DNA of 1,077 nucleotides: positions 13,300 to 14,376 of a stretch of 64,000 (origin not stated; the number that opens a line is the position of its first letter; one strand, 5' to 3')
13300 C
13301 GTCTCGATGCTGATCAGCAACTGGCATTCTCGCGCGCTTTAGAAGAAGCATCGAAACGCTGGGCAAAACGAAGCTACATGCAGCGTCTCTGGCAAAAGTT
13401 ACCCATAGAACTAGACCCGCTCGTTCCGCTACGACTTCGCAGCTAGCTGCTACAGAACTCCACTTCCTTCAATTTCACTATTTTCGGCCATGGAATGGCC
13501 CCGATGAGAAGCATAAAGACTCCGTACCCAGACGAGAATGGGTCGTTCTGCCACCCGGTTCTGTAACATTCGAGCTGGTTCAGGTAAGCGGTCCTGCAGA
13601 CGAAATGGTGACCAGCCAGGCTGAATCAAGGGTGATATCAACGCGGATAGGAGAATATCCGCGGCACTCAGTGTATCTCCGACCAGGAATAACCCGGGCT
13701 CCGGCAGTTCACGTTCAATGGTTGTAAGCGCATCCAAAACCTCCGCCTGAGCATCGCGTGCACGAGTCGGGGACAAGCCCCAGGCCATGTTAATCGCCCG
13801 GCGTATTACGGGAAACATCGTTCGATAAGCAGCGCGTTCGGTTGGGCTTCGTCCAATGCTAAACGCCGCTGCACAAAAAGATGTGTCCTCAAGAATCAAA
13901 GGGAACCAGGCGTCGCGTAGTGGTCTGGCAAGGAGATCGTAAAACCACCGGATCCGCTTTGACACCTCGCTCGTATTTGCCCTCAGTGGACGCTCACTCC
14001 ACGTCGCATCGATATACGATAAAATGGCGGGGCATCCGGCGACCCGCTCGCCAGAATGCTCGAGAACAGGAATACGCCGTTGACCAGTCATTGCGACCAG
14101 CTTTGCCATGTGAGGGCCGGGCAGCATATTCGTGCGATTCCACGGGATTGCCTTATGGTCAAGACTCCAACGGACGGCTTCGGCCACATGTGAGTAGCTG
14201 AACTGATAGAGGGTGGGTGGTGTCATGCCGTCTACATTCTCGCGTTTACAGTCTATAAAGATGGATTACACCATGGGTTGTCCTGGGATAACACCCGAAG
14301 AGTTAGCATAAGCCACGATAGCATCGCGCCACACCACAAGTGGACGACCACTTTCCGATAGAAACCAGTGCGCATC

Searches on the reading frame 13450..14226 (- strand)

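Call 10: search_protein_families(library=pfam, proteins=[window:13450-14226:-], max_evalue=0.001)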
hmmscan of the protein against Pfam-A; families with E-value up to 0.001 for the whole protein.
window:13450-14226:- (258 aa): 4 families
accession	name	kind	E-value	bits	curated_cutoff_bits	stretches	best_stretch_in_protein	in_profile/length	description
PF13417.12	GST_N_3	-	1.4e-09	38.6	22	1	6-78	1-73/75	Glutathione S-transferase, N-terminal domain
PF13409.12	GST_N_2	-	7.3e-07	30.1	25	1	11-74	1-69/70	Glutathione S-transferase, N-terminal domain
PF13410.11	GST_C_2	-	5.1e-05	23.7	24.9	1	157-194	5-41/69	Glutathione S-transferase, C-terminal domain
PF02798.26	GST_N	-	0.00015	22.5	20.9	1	5-73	4-75/76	Glutathione S-transferase, N-terminal domain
